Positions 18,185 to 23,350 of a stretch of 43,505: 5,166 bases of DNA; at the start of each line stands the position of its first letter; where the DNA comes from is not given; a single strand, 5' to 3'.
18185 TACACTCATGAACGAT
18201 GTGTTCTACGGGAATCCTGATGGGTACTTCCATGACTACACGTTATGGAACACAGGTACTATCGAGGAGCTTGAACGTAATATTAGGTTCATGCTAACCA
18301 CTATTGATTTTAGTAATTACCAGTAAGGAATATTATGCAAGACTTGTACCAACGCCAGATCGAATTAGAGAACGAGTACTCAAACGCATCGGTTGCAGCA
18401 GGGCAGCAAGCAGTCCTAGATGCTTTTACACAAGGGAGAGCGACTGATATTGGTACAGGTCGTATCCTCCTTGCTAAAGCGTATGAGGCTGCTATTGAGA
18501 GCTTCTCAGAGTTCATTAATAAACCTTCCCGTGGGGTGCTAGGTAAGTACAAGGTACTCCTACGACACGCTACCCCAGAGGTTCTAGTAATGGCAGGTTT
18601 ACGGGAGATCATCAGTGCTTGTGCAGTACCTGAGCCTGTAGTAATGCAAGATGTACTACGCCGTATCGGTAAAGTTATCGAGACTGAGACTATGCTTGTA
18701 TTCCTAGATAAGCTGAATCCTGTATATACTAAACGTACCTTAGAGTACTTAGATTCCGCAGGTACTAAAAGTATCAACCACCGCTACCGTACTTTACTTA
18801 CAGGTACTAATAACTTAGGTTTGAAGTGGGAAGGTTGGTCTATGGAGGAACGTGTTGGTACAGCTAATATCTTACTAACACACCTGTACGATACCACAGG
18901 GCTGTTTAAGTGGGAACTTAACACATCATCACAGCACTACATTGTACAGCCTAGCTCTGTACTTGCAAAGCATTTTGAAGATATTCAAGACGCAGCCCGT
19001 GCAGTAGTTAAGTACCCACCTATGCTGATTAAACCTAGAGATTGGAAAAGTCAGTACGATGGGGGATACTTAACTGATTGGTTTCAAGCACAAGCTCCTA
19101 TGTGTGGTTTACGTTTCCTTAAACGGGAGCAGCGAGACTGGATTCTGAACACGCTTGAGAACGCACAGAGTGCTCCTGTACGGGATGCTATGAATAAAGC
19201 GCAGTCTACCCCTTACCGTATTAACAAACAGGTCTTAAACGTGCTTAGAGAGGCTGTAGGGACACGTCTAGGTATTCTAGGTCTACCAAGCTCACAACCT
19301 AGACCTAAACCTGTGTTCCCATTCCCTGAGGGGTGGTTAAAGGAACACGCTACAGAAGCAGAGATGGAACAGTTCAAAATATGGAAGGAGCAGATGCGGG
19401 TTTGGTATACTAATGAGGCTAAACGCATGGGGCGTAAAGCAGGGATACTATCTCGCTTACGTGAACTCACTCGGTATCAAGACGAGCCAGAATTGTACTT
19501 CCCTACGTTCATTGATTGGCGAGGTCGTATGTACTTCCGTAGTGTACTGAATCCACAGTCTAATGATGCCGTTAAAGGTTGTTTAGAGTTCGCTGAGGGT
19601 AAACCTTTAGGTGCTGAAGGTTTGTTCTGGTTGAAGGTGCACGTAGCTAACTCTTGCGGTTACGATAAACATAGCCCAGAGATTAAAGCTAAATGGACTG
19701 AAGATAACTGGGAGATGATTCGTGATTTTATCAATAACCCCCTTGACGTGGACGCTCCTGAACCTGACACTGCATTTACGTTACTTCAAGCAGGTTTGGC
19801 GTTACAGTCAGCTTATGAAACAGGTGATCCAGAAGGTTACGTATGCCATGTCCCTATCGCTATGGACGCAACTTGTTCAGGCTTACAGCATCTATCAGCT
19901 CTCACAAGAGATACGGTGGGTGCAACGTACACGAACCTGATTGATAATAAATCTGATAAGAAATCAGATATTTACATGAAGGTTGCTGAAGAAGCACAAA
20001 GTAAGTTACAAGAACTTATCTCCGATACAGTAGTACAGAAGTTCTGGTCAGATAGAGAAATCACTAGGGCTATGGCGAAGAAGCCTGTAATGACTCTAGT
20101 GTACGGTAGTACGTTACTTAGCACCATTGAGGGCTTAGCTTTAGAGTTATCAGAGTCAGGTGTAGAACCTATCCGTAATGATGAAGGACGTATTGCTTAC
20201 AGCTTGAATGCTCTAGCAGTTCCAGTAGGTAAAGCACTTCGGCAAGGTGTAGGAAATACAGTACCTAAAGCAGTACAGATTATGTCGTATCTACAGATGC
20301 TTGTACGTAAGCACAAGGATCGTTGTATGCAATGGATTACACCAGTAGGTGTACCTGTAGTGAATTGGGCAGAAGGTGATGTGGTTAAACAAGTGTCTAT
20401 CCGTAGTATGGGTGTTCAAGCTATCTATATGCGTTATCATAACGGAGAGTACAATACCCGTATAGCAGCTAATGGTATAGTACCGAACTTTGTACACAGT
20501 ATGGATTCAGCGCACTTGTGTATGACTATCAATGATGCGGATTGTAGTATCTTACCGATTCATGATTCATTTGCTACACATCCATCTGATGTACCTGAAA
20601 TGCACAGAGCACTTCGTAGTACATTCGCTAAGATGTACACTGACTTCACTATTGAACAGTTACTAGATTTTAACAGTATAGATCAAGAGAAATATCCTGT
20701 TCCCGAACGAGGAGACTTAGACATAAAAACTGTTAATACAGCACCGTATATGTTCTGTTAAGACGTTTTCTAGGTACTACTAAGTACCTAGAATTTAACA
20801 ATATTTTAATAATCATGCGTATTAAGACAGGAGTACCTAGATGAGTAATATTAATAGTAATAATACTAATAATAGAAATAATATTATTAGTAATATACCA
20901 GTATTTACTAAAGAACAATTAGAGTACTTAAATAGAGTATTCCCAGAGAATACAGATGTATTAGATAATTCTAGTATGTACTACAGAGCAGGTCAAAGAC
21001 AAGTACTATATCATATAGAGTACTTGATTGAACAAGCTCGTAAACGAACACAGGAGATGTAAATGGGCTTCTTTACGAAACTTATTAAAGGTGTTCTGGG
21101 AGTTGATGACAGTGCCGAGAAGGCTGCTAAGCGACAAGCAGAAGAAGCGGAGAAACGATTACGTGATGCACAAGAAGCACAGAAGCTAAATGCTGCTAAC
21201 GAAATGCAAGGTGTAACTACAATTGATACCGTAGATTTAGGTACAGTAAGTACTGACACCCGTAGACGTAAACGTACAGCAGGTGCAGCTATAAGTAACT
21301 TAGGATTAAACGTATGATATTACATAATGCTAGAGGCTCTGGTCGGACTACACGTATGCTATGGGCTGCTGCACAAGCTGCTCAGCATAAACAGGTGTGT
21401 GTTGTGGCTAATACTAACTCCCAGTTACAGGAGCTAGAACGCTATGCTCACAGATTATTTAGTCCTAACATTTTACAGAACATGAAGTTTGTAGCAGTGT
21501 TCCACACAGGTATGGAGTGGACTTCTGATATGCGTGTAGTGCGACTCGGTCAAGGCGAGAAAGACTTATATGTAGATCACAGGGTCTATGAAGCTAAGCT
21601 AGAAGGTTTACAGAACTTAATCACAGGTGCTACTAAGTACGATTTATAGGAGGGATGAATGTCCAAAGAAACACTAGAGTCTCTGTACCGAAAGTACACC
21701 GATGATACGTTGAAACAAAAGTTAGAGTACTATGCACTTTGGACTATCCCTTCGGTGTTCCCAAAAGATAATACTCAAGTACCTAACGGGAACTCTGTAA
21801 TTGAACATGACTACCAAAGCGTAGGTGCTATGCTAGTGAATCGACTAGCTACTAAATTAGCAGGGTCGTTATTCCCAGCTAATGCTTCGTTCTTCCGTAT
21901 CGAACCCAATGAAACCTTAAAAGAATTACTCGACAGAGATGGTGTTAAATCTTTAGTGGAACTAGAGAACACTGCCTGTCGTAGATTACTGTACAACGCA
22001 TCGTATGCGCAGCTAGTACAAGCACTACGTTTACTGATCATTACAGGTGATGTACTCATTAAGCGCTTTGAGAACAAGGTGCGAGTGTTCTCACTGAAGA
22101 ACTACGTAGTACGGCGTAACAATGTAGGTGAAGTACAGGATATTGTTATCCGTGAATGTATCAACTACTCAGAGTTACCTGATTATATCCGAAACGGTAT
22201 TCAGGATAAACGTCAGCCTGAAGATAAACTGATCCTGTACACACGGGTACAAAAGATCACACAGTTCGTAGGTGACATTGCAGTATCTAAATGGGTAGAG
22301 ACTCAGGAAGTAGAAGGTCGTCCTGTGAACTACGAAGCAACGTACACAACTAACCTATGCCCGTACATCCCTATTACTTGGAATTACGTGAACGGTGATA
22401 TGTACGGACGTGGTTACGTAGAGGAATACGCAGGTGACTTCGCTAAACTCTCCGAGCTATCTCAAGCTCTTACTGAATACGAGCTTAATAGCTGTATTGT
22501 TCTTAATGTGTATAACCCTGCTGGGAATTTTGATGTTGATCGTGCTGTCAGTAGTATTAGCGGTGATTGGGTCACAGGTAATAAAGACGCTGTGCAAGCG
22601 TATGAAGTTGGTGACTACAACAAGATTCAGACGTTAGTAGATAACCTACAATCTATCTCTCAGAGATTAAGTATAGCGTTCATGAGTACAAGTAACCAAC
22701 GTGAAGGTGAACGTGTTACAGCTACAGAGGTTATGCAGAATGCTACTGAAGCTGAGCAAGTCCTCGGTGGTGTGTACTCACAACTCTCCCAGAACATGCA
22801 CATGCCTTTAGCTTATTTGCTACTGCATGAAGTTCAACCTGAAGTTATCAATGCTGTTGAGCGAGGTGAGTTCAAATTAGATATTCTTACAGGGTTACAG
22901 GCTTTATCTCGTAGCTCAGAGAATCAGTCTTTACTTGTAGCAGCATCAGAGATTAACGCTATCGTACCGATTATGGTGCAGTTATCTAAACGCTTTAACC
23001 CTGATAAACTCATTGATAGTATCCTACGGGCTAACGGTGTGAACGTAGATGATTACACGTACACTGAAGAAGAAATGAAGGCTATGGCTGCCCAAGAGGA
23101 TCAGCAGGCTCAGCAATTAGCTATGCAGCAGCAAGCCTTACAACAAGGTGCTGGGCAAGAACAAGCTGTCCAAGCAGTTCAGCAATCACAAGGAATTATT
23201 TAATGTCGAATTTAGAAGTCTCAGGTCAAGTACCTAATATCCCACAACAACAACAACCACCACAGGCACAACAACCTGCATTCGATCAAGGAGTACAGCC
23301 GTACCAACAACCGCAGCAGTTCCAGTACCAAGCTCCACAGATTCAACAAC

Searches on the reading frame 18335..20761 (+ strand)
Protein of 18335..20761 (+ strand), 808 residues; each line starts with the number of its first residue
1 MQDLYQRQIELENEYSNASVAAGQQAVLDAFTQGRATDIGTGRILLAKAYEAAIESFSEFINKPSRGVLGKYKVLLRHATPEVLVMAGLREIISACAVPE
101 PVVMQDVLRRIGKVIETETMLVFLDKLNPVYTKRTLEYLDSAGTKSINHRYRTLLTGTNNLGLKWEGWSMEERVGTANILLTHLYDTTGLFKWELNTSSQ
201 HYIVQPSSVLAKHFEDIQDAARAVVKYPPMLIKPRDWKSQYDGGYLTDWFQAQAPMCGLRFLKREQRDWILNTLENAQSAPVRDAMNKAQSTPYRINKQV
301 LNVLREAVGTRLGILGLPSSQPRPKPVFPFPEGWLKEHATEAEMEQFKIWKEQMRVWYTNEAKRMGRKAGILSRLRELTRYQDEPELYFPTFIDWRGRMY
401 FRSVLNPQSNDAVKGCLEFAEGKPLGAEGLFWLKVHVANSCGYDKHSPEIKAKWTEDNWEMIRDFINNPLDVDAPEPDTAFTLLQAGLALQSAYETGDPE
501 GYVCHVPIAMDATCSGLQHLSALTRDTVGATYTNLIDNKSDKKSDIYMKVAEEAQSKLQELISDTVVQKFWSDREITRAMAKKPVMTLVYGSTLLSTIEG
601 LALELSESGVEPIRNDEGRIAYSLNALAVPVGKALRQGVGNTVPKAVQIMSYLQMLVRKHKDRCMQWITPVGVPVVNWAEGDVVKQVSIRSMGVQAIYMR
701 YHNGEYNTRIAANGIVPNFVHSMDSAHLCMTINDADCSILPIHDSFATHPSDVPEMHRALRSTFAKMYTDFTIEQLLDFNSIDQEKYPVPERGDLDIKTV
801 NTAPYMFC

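Call 8: search_dna_similar(query=window:18335-20761:+, collection=phages, mode=protein, max_rows=30)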
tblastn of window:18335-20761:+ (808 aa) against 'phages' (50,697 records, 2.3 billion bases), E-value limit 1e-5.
Records with a match: 2950; places in all: 2996; records where one place covers at least 80% of the query: 2423.
Best place of each record, by identity: 60-80% 164; <60% 2786.
By first word of the organism name: Klebsiella 720; Pseudomonas 401; Escherichia 384; Acinetobacter 174; Vibrio 148; Salmonella 124; Yersinia 92; Pectobacterium 84; Xanthomonas 57; Ralstonia 55; and 81 more.
By host as written in the record: - 402; Klebsiella pneumoniae 390; Escherichia coli 134; Pseudomonas aeruginosa 69; Acinetobacter baumannii 61; Pseudomonas putida KT2440 and Paw85 53; Yersinia pestis 38; Pectobacterium atrosepticum DSM18077 33; and 742 more.
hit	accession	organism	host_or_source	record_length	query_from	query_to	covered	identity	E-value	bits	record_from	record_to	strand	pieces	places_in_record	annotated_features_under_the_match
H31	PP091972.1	Acinetobacter phage vB_MZM_4AB-P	Acinetobacter baumannii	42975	1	808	100%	64.0%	0e+0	1119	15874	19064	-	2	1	N4-like RNA polymerase (x2) | hypothetical protein (x2)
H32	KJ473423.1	Acinetobacter phage vB_AbaP_Acibel007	Acinetobacter baumannii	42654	3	808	100%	63.5%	0e+0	1108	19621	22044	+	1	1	putative DNA-dependent RNA polymerase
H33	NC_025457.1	Acinetobacter phage vB_AbaP_Acibel007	Acinetobacter baumannii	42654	3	808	100%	63.5%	0e+0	1108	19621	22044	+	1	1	N4-like RNA polymerase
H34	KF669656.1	Acinetobacter phage Petty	Acinetobacter baumannii AU0783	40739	1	807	100%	63.4%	0e+0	1103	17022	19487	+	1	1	DNA directed RNA polymerase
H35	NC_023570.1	Acinetobacter phage Petty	Acinetobacter baumannii AU0783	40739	1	807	100%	63.4%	0e+0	1103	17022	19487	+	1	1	RNA polymerase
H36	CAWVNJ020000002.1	Acinetobacter phage vB_AbaP_APK37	-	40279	1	807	100%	62.9%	0e+0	1068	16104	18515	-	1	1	RNA polymerase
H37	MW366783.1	Acinetobacter phage Pipo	Acinetobacter baumannii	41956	1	807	100%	62.8%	0e+0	1074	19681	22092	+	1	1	RNA polymerase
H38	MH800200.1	Acinetobacter phage vB_AbaP_46-62_Aci07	Acinetobacter baumannii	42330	1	807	100%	62.8%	0e+0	1073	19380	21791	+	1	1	putative RNA polymerase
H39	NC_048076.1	Acinetobacter phage vB_AbaP_46-62_Aci07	Acinetobacter baumannii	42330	1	807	100%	62.8%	0e+0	1073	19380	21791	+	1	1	RNA polymerase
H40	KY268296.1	Acinetobacter phage vB_AbaP_AS11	Acinetobacter baumannii 28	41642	1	807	100%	62.8%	0e+0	1072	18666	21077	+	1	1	RNA polymerase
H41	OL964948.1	Acinetobacter phage vB_AbaP_PE21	Acinetobacter baumannii 28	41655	1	807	100%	62.8%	0e+0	1072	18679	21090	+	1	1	RNA polymerase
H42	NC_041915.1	Acinetobacter phage vB_AbaP_AS11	Acinetobacter baumannii 28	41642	1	807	100%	62.8%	0e+0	1072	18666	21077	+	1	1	RNA polymerase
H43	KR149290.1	Acinetobacter phage Fri1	Acinetobacter baumannii 28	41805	1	807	100%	62.7%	0e+0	1075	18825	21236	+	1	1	putative DNA-directed RNA-polymerase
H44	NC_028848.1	Acinetobacter phage Fri1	Acinetobacter baumannii 28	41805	1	807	100%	62.7%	0e+0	1075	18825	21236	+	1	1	RNA polymerase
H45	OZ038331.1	Acinetobacter phage vB_AbaP_Tama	-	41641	1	807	100%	62.7%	0e+0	1075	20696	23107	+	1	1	RNA polymerase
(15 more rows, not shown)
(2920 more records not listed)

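Call 35: find_related_loci(query=window:18335-20758:+, collection=viral_contigs, flank=1500)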
Query window:18335-20758:+ (808 aa) in viral_contigs; peptide patterns used: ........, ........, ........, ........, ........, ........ (x = any residue, [..] = any of these).
5 stretches matched a pattern; 4 encode a relative of the query (tblastn E <= 1e-3); 4 distinct loci.
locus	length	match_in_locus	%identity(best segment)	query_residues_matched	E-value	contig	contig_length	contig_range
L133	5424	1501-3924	92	1-808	0e+0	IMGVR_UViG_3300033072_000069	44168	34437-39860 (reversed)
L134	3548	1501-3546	94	1-682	0e+0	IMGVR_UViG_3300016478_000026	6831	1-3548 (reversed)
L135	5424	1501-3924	86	1-808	0e+0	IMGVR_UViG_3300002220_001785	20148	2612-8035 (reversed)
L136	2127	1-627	93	600-808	4e-134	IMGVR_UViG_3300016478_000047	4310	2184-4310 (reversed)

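Call 43: search_solved_structures(query=window:18335-20758:+, show_alignments=1, max_evalue=1e-10)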
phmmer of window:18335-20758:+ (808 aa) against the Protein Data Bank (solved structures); distinct sequences matched with E-value up to 1e-10: 16.
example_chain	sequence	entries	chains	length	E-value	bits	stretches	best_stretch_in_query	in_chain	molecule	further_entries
2pi4_A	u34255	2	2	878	9.2e-64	218.9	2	34-559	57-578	DNA-directed RNA polymerase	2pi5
1cez_A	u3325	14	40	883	9.5e-64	218.9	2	34-559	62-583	PROTEIN (BACTERIOPHAGE T7 RNA POLYMERASE) | DNA-DIRECTED RNA POLYMERASE | BACTERIOPHAGE T7 RNA POLYMERASE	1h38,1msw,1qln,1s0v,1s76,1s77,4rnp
9yxm_A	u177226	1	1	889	9.7e-64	218.8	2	34-559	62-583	RNA polymerase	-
3e2e_A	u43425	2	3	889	1e-63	218.8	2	34-559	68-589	DNA-directed RNA polymerase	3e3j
1aro_P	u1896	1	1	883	1.4e-63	218.3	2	34-559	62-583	T7 RNA POLYMERASE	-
6ymv_A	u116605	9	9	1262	4.7e-54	186.8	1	226-772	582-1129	DNA-directed RNA polymerase, mitochondrial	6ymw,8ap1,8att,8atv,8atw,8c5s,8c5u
4boc_A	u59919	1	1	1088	6.7e-52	179.7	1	228-778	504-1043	DNA-DIRECTED RNA POLYMERASE, MITOCHONDRIAL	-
5ola_E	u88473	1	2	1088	6.7e-52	179.7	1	228-778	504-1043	DNA-directed RNA polymerase, mitochondrial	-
8u8u_E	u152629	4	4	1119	7.2e-52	179.6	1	228-778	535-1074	DNA-directed RNA polymerase, mitochondrial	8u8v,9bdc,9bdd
6erp_A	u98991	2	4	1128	7.3e-52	179.6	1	228-778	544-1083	DNA-directed RNA polymerase, mitochondrial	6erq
3spa_A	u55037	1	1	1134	7.4e-52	179.6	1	228-778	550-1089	DNA-directed RNA polymerase, mitochondrial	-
7a8p_A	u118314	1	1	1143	7.5e-52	179.5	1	228-778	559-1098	DNA-directed RNA polymerase, mitochondrial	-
9gzm_A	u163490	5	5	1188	8.3e-52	179.4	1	228-778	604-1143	DNA-directed RNA polymerase, mitochondrial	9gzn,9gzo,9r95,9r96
7pzp_A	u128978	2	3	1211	8.6e-52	179.3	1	228-778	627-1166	DNA-directed RNA polymerase, mitochondrial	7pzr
9mn4_E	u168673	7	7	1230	9e-52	179.3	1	228-778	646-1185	DNA-directed RNA polymerase, mitochondrial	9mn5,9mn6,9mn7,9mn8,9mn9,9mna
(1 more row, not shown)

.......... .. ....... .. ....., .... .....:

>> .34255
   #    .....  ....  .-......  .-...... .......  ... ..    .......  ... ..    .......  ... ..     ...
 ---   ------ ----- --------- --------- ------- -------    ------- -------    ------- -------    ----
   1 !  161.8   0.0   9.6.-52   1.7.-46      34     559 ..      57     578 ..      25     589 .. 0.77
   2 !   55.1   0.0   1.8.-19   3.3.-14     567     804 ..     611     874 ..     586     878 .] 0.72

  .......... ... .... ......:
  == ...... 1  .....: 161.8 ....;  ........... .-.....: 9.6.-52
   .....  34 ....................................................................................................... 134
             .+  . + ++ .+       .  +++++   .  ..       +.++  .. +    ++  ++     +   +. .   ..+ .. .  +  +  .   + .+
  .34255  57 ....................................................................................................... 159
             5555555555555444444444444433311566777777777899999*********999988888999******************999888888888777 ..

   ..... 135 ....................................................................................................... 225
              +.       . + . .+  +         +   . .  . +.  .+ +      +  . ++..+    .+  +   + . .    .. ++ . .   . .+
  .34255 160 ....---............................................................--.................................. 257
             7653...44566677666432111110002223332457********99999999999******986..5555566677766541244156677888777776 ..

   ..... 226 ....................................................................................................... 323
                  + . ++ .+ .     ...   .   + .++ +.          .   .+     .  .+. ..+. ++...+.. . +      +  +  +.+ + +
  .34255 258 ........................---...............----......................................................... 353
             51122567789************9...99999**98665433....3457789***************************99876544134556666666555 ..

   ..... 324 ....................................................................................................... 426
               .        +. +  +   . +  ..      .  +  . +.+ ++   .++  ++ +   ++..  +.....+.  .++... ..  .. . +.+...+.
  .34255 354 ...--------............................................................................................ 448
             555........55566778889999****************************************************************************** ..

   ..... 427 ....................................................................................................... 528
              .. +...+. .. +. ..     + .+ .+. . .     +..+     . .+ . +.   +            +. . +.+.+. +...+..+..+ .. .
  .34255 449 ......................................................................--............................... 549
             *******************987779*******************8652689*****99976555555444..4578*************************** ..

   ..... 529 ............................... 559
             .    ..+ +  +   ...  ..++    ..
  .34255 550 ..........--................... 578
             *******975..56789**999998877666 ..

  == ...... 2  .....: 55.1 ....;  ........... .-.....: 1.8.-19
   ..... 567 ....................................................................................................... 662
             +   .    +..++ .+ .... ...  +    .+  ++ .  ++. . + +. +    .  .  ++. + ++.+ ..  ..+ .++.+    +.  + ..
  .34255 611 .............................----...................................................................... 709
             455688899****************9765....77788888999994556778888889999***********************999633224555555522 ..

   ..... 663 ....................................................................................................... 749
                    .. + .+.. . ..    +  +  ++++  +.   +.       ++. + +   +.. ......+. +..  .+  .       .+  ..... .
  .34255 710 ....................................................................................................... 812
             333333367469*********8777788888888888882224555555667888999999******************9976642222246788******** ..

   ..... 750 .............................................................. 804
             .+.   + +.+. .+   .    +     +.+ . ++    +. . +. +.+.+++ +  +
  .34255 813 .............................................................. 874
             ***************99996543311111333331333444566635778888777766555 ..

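Call 67: search_protein_families(library=pfam, proteins=[window:18335-20758:+], max_evalue=0.001)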
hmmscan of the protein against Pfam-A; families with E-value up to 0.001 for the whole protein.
window:18335-20758:+ (808 aa): 2 families
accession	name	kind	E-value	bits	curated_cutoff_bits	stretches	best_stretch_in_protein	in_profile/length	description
PF00940.24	RNA_pol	-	2.4e-80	271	22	1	423-778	1-366/448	DNA-dependent RNA polymerase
PF14700.11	RPOL_N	-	5.3e-08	33.1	30.1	1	197-248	245-296/334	DNA-directed RNA polymerase N-terminal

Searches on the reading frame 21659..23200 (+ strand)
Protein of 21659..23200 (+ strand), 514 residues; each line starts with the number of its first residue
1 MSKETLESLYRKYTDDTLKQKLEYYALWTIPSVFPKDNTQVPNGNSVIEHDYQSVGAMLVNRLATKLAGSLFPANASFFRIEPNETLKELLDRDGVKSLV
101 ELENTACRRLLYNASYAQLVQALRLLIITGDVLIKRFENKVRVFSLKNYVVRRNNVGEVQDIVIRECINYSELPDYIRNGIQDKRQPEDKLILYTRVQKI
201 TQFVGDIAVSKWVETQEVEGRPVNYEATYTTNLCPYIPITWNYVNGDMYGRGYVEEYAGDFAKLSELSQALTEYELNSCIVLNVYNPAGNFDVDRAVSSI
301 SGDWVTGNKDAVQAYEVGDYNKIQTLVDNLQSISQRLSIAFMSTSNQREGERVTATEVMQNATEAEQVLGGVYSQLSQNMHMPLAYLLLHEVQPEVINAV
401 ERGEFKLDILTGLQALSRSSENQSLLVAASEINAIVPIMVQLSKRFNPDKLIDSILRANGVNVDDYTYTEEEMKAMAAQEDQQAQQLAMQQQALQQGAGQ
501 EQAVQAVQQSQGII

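Call 67: search_protein_families(library=pfam, proteins=[window:21659-23200:+], max_evalue=0.001)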
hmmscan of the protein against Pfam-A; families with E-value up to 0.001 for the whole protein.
window:21659-23200:+ (514 aa): 1 family
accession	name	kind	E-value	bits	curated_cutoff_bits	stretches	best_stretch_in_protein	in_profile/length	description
PF12236.14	Head-tail_con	-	1.3e-52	179.3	27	1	29-462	29-485/489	Bacteriophage head to tail connecting protein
